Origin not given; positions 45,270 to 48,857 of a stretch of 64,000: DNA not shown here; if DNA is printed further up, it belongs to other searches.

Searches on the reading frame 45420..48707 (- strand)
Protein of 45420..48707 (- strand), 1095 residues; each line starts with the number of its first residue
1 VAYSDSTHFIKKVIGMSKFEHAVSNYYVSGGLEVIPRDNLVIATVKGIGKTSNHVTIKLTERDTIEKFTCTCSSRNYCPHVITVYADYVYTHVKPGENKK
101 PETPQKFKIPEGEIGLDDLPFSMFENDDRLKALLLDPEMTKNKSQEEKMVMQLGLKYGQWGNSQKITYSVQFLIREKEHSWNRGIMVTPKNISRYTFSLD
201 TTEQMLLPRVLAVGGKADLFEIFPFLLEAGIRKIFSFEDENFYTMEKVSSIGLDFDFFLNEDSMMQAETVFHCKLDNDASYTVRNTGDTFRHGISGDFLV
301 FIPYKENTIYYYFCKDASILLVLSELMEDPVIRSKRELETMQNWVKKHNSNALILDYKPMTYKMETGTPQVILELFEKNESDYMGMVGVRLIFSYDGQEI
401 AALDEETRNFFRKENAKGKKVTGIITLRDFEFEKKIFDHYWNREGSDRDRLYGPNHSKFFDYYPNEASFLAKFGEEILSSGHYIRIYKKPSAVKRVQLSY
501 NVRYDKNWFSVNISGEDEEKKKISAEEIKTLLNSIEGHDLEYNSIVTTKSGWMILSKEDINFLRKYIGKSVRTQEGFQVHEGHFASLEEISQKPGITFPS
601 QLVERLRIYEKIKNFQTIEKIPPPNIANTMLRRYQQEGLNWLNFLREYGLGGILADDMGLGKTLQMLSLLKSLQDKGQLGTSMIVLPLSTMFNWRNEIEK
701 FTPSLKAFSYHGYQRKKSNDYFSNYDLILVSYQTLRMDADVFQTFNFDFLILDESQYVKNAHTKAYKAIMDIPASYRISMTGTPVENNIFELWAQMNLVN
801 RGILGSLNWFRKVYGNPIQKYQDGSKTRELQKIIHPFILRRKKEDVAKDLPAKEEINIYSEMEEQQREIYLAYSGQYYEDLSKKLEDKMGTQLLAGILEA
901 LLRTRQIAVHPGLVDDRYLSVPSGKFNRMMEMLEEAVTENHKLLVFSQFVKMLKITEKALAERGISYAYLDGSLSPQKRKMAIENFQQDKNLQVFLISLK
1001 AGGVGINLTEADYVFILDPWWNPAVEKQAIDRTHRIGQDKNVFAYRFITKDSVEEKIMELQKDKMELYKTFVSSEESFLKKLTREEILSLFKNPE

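Call 53: search_protein_families(library=pfam, proteins=[window:45420-48707:-], max_evalue=0.00001)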
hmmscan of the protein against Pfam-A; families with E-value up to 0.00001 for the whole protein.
window:45420-48707:- (1095 aa): 3 families
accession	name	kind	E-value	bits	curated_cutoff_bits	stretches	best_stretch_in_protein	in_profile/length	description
PF00176.29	SNF2-rel_dom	-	2e-67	227.7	24.9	1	634-913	1-290/290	SNF2-related domain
PF00271.37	Helicase_C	-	9.9e-27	93.8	23.5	1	925-1037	2-110/110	Helicase conserved C-terminal domain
PF04851.21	ResIII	-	8e-12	45.8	22.5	1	630-785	3-163/164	Type III restriction enzyme, res subunit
